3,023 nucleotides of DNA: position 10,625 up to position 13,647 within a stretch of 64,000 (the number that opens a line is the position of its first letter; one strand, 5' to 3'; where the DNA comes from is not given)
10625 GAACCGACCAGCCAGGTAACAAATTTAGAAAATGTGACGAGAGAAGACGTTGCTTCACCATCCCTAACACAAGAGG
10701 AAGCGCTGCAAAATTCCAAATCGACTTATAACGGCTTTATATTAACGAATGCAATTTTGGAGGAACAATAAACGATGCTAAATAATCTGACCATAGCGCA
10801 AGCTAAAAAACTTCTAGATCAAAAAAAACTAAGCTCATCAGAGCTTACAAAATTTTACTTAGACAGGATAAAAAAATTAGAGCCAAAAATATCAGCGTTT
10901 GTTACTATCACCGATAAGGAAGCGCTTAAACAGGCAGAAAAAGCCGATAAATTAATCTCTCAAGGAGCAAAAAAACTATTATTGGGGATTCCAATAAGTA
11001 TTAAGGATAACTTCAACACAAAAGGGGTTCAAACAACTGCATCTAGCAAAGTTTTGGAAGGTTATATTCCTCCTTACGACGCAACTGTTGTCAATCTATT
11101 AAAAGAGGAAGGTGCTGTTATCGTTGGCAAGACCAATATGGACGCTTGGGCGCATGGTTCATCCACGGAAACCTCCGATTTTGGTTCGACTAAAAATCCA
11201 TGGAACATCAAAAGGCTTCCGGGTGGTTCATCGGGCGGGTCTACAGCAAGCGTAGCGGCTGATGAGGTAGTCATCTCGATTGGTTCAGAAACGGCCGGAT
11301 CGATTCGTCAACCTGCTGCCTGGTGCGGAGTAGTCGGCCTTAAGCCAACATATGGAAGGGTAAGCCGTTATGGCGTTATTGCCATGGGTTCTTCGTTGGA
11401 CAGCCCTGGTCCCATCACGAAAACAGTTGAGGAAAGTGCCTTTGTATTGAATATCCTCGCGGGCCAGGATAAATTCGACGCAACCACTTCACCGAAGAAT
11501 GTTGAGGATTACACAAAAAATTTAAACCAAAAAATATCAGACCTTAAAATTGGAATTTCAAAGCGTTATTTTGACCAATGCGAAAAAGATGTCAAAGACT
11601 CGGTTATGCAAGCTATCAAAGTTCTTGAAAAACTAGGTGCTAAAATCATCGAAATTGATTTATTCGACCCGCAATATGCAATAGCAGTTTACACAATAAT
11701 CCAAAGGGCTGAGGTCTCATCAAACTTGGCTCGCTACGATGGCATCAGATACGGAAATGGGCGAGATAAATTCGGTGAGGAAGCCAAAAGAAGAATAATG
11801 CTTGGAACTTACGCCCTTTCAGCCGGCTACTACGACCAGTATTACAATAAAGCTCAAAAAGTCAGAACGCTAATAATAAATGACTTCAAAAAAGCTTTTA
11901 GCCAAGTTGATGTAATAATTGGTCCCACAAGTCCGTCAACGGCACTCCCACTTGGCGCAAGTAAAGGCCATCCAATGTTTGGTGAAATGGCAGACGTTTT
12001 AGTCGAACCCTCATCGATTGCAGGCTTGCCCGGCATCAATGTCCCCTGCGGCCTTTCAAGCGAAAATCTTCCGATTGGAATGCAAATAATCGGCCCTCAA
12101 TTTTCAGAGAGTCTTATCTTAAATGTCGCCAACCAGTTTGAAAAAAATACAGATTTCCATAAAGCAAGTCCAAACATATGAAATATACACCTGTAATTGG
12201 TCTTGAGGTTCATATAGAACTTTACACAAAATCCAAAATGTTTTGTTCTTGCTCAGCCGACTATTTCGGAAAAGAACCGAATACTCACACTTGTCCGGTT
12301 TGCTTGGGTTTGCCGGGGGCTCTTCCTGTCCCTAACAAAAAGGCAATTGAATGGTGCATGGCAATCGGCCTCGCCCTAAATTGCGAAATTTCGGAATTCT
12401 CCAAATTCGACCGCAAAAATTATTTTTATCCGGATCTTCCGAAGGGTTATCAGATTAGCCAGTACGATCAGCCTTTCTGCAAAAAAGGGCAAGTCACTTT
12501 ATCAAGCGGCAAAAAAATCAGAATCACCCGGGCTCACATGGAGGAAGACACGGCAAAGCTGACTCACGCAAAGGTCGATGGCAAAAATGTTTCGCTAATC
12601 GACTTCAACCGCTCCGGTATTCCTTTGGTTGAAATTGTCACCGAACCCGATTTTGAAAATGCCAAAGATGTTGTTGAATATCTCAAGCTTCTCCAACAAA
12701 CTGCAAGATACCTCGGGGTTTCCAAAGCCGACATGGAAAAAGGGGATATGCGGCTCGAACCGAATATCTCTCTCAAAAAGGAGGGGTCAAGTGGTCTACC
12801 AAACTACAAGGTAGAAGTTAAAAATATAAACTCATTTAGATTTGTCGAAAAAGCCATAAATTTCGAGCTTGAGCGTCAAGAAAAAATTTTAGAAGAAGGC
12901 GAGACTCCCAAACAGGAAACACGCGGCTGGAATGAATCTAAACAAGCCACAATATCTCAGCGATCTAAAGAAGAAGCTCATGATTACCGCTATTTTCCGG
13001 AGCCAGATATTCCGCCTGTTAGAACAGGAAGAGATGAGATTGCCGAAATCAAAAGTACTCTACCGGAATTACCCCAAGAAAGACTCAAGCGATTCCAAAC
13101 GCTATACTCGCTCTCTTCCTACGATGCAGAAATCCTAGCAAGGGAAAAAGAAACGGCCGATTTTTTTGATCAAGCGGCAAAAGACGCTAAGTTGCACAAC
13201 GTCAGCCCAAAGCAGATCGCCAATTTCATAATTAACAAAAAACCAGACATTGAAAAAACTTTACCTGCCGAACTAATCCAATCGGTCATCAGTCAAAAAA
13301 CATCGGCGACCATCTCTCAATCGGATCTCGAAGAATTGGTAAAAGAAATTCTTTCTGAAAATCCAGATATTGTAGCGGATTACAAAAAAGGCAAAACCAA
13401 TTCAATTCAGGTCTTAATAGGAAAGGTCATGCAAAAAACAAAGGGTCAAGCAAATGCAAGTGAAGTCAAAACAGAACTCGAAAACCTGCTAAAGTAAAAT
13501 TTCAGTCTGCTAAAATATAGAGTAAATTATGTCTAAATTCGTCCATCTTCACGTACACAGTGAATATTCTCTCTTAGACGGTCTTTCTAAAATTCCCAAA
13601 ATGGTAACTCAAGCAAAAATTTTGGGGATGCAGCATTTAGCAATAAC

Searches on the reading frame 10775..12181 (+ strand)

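Call 28: search_protein_families(library=pfam, proteins=[window:10775-12181:+], max_evalue=0.001)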
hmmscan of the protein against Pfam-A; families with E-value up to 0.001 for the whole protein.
window:10775-12181:+ (468 aa): 1 family
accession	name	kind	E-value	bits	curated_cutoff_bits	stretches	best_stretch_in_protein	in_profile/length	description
PF01425.27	Amidase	-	2.7e-141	472.1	27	1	23-449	1-445/445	Amidase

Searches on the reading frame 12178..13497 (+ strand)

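Call 28: search_protein_families(library=pfam, proteins=[window:12178-13497:+], max_evalue=0.001)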
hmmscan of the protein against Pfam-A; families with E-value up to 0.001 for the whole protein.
window:12178-13497:+ (439 aa): 2 families
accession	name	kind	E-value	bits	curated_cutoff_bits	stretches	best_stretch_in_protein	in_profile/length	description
PF02934.20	GatB_N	-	1.3e-113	379.2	23.4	1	6-286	2-274/277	GatB/GatE catalytic domain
PF02637.23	GatB_Yqey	-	5.3e-16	59.2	27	1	368-438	77-148/148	GatB domain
